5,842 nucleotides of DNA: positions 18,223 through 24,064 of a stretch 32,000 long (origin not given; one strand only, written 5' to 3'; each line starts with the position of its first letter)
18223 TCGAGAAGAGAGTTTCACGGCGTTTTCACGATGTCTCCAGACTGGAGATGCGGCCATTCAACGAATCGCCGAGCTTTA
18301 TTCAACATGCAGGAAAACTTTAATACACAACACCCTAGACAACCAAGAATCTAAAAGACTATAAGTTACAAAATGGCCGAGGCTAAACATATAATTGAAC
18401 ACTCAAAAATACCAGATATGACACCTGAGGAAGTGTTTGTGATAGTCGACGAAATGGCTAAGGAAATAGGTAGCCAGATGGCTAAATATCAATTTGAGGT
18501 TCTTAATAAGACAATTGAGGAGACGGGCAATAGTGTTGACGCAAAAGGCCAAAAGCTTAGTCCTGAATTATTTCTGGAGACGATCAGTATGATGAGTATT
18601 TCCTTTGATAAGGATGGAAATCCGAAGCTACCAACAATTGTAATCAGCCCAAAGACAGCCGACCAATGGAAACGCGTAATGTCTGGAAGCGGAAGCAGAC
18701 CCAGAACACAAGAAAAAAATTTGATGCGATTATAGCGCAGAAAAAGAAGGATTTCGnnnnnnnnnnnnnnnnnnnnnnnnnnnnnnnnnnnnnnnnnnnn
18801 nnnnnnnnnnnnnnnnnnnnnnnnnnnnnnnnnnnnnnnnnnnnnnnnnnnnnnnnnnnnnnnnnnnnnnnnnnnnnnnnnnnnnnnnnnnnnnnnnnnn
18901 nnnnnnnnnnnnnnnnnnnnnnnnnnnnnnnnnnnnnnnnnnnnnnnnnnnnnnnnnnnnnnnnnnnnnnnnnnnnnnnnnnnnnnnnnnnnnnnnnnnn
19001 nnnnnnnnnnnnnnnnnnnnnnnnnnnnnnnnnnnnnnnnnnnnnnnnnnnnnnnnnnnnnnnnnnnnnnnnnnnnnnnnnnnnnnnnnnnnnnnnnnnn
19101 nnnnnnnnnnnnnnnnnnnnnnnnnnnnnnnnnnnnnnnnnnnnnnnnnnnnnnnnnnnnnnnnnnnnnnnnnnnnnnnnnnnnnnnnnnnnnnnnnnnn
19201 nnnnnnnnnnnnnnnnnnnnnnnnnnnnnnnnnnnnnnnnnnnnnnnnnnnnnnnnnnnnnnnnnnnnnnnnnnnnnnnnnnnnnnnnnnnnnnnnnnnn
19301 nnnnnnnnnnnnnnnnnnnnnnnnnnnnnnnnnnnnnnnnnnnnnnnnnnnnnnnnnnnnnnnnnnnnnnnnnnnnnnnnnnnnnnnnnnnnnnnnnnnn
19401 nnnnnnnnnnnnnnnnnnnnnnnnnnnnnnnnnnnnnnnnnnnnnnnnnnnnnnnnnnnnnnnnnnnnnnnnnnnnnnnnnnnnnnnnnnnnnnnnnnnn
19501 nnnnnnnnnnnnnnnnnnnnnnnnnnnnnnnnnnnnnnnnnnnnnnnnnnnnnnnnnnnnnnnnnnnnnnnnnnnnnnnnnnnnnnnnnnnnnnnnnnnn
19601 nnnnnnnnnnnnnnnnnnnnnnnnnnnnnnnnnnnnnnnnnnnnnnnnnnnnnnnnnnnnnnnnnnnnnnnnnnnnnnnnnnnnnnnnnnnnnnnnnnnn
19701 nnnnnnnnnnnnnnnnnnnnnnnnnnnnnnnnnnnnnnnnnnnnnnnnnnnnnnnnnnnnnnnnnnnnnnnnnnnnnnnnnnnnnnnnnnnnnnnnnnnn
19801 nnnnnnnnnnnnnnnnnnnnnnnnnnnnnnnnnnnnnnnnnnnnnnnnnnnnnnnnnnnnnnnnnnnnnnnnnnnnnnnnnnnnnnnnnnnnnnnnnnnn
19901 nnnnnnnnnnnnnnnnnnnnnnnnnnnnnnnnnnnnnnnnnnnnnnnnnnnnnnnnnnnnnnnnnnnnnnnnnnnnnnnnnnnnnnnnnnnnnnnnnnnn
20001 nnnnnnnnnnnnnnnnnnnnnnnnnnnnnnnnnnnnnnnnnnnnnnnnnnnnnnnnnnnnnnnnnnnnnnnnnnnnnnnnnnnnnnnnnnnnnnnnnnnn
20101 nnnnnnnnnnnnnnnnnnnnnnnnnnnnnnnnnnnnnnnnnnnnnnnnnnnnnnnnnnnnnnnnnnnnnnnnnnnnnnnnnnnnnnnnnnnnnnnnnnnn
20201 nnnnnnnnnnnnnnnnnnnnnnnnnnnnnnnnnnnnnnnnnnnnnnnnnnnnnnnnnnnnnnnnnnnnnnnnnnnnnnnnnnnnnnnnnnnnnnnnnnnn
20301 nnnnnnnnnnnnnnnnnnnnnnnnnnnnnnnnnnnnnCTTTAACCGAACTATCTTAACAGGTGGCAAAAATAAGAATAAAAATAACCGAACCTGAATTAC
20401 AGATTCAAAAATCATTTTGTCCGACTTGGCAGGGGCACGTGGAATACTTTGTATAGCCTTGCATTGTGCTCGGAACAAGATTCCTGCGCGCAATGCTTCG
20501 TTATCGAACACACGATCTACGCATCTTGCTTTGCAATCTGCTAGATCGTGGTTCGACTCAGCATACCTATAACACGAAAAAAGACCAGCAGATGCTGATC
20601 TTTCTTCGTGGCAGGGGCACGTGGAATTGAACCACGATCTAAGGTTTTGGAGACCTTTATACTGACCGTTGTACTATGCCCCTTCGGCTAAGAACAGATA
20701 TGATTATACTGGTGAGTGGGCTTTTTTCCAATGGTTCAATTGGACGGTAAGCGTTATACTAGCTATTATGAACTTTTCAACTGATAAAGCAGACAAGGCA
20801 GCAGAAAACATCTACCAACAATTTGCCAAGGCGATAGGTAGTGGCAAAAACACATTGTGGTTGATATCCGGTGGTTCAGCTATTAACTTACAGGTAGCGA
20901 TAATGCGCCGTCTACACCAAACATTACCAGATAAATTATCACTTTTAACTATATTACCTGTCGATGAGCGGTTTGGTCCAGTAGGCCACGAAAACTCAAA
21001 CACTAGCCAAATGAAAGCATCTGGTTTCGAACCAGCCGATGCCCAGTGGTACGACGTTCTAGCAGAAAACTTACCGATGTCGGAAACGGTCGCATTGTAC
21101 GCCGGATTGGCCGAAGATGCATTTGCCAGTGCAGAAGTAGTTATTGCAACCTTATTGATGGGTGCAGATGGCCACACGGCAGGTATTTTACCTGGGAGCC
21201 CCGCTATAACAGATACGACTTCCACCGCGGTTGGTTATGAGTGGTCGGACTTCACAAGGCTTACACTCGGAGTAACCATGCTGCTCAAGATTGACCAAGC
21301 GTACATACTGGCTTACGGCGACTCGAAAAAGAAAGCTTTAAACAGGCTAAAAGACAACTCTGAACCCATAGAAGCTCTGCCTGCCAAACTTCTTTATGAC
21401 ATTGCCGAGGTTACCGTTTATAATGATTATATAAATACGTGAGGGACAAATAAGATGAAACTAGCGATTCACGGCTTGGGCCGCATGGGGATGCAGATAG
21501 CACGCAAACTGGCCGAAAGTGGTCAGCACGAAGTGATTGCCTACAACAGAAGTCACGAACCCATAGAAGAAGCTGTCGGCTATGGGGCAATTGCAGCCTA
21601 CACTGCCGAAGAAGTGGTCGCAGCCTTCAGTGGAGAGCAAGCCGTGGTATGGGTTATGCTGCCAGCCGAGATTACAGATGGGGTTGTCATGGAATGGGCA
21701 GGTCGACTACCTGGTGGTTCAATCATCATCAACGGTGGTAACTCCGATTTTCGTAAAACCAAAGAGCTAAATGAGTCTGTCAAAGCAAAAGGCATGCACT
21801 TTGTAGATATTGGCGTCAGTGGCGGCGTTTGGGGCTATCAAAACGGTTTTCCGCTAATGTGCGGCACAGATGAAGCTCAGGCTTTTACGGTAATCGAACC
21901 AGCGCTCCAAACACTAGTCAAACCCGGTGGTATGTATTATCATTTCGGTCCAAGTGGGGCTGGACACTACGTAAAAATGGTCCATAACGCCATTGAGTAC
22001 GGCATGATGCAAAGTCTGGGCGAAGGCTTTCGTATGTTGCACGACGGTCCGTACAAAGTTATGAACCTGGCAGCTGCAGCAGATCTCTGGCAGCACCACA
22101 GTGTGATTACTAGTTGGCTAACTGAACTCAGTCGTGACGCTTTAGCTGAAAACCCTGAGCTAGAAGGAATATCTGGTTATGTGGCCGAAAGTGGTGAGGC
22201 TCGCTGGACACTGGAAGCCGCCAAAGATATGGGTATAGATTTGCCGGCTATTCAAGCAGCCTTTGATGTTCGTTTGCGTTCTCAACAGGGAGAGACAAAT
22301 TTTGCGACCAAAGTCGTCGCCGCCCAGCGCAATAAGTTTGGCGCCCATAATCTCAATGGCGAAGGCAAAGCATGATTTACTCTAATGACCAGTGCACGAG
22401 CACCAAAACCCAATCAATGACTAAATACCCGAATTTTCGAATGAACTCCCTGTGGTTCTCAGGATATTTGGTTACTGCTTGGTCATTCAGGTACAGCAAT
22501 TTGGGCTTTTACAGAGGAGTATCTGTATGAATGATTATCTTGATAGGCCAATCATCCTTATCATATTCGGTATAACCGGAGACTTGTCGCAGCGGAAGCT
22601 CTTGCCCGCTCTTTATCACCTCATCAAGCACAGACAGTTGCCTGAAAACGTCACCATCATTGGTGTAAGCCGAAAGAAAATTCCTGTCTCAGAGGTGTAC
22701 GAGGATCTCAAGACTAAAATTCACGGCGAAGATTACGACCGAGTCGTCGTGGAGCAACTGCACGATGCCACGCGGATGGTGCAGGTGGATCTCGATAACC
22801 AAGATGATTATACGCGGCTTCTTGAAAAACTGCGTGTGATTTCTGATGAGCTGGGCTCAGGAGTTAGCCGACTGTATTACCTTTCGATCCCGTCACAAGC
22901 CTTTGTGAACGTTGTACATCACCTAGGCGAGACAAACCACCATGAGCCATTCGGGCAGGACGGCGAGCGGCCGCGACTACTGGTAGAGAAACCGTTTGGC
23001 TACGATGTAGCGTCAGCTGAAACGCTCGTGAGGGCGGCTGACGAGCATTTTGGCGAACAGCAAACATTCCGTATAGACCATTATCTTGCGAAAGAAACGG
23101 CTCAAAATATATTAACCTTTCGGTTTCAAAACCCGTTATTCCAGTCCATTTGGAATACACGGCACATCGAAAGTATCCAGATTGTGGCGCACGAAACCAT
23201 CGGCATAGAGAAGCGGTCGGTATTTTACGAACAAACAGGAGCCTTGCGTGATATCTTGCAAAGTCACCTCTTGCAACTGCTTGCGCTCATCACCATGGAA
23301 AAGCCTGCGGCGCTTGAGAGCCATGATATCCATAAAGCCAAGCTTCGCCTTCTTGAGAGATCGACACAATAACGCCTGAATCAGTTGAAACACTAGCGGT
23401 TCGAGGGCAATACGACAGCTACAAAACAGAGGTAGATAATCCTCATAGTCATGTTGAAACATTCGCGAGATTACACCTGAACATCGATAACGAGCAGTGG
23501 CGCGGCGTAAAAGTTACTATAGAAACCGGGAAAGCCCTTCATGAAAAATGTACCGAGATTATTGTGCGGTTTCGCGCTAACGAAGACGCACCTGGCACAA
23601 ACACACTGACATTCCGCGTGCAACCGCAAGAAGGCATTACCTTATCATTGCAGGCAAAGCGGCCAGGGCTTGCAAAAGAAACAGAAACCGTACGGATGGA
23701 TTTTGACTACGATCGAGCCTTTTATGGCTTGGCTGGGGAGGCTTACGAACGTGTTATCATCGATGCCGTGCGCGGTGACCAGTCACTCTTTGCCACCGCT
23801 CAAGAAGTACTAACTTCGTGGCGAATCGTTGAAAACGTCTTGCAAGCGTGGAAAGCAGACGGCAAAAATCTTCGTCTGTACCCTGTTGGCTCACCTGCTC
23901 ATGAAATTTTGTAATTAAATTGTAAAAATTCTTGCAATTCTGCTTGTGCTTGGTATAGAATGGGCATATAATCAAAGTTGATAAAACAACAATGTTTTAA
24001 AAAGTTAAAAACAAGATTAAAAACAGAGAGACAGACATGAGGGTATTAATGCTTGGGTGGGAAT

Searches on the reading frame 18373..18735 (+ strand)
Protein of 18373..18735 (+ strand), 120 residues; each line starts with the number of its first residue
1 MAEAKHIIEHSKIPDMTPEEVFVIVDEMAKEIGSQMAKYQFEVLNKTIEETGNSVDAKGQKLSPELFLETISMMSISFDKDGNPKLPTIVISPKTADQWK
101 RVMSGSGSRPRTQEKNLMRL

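Call 4: search_protein_families(library=pfam, proteins=[window:18373-18735:+], max_evalue=1)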
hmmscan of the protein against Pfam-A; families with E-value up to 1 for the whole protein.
window:18373-18735:+ (120 aa): 1 family
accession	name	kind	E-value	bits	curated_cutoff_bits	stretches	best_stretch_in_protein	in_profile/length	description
PF10020.14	DUF2262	-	0.09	13.7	29.8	1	26-83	56-111/142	Uncharacterized protein conserved in bacteria (DUF2262)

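Call 5: search_protein_families(library=padloc, proteins=[window:18373-18735:+], max_evalue=1)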
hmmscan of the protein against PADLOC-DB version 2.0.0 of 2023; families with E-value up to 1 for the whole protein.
window:18373-18735:+ (120 aa): 0 families

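Call 6: search_protein_families(library=ncbifam, proteins=[window:18373-18735:+], max_evalue=1)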
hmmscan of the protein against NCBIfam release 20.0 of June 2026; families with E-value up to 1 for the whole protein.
window:18373-18735:+ (120 aa): 1 family
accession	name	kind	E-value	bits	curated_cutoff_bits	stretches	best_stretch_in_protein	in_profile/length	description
NF006303.0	PRK08489.1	equivalog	0.02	15.5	145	1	21-79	23-79/129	NAD(P)H-quinone oxidoreductase subunit 3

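Call 20: find_homologous_proteins(query=window:18373-18735:+, max_evalue=0.001)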
Query window:18373-18735:+ (120 aa): 22 proteins with E <= 0.001 among 29 candidates.
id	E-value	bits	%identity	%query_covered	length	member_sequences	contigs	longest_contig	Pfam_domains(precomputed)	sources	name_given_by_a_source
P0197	3.4e-71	254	100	100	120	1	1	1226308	-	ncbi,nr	ncbi:hypothetical protein IPL68_06950 [Candidatus Saccharibacteria bacterium]|nr:MAG: hypothetical p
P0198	6.3e-58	211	89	96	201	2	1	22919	-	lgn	-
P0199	1.7e-50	188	79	95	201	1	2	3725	-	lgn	-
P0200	3.7e-48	180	74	91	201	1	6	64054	-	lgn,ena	-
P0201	1.5e-47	178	75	96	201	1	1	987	-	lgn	-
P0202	3.1e-47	177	71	96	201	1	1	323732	-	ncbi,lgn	ncbi:hypothetical protein BH09PAT4_BH09PAT4_00020 [soil metagenome]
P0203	5.9e-47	176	73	96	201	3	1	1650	-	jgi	jgi:hypothetical protein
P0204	4.8e-46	173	71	96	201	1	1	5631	-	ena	-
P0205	1.5e-41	159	65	96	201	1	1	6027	-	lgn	-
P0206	2.0e-40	155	63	95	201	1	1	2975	-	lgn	-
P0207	1.3e-39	153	64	91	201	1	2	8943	-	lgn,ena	-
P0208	2.2e-39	152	65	91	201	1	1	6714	-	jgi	jgi:hypothetical protein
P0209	9.0e-39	150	62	95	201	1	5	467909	-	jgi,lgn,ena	-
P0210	1.8e-37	146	63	91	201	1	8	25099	-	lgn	-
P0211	3.3e-37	145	58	94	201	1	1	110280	-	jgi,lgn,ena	-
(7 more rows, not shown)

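Call 40: predict_structure(alignment_id=A3)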
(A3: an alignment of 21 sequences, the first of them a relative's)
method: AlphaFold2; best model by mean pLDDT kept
length: 201 residues; sequences in the alignment: 21
mean_pLDDT: 64.3   pTM: 0.43
mean pLDDT of the five models: 64.3, 63.5, 63.4, 58.1, 55.4
residues with pLDDT >= 90: 0; 70-90: 88; 50-70: 76; < 50: 37
segments of 3 or more residues with pLDDT < 50: 34-60, 115-118
pLDDT, mean of each block of 10 residues (from residue 1): 58 72 72 42 32 44 62 71 78 74 65 53 70 69 68 56 75 84 81 63 43
secondary structure, 60 per line:
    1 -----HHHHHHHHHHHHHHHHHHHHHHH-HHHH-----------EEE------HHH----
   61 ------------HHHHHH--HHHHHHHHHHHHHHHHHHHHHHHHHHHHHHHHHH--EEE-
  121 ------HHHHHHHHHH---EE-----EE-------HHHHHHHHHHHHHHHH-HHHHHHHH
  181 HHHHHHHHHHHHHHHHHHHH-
elements in order: H6-28 H30-33 E45-47 H73-78 H81-114 E117-119 H127-136 H156-171 H173-200

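Call 52: find_encoding_contigs(protein=P0198, flank=8000, max_places=2)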
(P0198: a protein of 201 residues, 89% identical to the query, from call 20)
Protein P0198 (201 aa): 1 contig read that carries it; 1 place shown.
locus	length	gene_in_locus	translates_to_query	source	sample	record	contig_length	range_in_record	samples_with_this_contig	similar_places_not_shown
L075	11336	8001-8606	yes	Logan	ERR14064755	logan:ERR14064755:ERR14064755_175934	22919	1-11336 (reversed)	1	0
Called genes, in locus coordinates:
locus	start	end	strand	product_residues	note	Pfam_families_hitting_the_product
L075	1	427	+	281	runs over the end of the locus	-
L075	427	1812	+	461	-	-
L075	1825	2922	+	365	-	PF00150:Cellulase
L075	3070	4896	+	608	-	PF12708:Pect-lyase_RHGA_epim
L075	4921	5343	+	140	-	-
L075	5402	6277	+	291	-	PF00892:EamA (weak)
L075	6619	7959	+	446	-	PF00078:RVT_1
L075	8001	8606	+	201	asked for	-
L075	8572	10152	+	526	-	-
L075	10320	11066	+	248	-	-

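Call 66: search_protein_families(library=pfam, alignment_id=A8, max_evalue=0.01)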
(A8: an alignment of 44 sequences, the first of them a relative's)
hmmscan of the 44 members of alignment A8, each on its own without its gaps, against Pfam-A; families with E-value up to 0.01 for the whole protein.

A. member 1, P0198 (201 aa): 0 families

B. families by the number of members that match (of 44 scanned): 5 families
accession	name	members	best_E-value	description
PF11577.13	NEMO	1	0.002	NF-kappa-B essential modulator NEMO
PF22750.1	Sol_i_2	1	0.0053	Ant venom allergen Sol i 2 family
PF21300.2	LbR_Ice_bind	1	0.0062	Grass antifreeze beta roll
PF05099.18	TerB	1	0.0087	Tellurite resistance protein TerB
PF01031.25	Dynamin_M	1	0.0092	Dynamin central region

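Call 67: search_protein_families(library=padloc, alignment_id=A8, max_evalue=0.01)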
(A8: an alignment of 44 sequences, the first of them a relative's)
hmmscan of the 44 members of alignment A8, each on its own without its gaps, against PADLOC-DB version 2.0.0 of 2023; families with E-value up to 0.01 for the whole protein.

A. member 1, P0198 (201 aa): 0 families

B. families by the number of members that match (of 44 scanned): 1 family
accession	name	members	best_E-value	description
PDLC02352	AbiQ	1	0.001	AbiQ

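Call 68: search_solved_structures(query=A8, max_evalue=1)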
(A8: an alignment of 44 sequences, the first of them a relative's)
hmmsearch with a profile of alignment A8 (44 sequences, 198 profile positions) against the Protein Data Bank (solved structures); distinct sequences matched with E-value up to 1: 2.
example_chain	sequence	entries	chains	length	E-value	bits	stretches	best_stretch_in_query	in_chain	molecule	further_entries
1u9p_A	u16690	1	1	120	0.11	15.5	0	78-115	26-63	pArc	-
4rwr_A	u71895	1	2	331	0.46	13.5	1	69-127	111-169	Stage II sporulation protein D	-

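Call 71: fold_search(model_id=the predicted structure, library=pdb)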
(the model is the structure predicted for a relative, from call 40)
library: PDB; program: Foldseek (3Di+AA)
matches with E <= 10: 6; with E <= 0.001: 0
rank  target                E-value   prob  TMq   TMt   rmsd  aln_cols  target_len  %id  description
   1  8rkx_L                2.9e+00  0.08  0.26  0.19  19.5       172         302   11  Procapsid of bacteriophage JBD30 computed in I4 symmetry (released 2024-08-14)
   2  5na7                  6.3e+00  0.02  0.12  0.04  24.4       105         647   20  Structure of DPP III from Bacteroides thetaiotaomicron (released 2017-11-15)
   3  9bu6_D                7.5e+00  0.03  0.17  0.20  17.9       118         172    8  Vaccine elicited Fab C968.180 with influenza H10 JD13 HA trimer (released 2024-11-27)
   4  9a2p_MODEL_1_A        7.9e+00  0.01  0.13  0.05  19.4       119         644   15  Model of E. coli FtsH by in-cell photo-crosslinking MS and deep learning (released 2023-02-24)
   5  5na8_A                8.9e+00  0.02  0.12  0.04  23.1       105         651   20  Structure of DPP III from Bacteroides thetaiotaomicron in closed form (released 2017-11-15)
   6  4xqu_D                9.5e+00  0.02  0.19  0.22  18.6       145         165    7  Crystal structure of hemagglutinin from Jiangxi-Donghu (2013) H10N8 influenza virus in complex with 3'-SLN (released 2015-04-01)

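Call 78: search_protein_families(library=pfam, proteins=[L075:6619-7956:+, L075:10320-11063:+], max_evalue=0.001)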
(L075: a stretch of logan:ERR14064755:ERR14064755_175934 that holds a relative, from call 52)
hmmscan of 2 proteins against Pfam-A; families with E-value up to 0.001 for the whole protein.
L075:6619-7956:+ (446 aa): 1 family
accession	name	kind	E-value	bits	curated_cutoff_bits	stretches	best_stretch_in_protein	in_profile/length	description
PF00078.32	RVT_1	-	1.4e-13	51.5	29.6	1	149-293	62-193/205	Reverse transcriptase (RNA-dependent DNA polymerase)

L075:10320-11063:+ (248 aa): 0 families

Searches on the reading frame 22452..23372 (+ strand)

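Call 56: search_protein_families(library=pfam, proteins=[window:22452-23372:+], max_evalue=0.00001)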
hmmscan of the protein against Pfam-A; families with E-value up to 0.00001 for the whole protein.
window:22452-23372:+ (306 aa): 2 families
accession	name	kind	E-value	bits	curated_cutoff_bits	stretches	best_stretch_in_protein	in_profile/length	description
PF00479.28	G6PD_N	-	5.7e-48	164.4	22.1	1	37-219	1-183/183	Glucose-6-phosphate dehydrogenase, NAD binding domain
PF02781.21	G6PD_C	-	1.9e-31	109.7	27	1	221-303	1-83/296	Glucose-6-phosphate dehydrogenase, C-terminal domain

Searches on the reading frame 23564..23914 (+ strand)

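Call 56: search_protein_families(library=pfam, proteins=[window:23564-23914:+], max_evalue=0.00001)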
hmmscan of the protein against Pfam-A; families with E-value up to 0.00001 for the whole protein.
window:23564-23914:+ (116 aa): 1 family
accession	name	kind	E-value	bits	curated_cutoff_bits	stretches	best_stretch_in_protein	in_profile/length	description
PF02781.21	G6PD_C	-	1.8e-26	93.3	27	1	8-110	178-278/296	Glucose-6-phosphate dehydrogenase, C-terminal domain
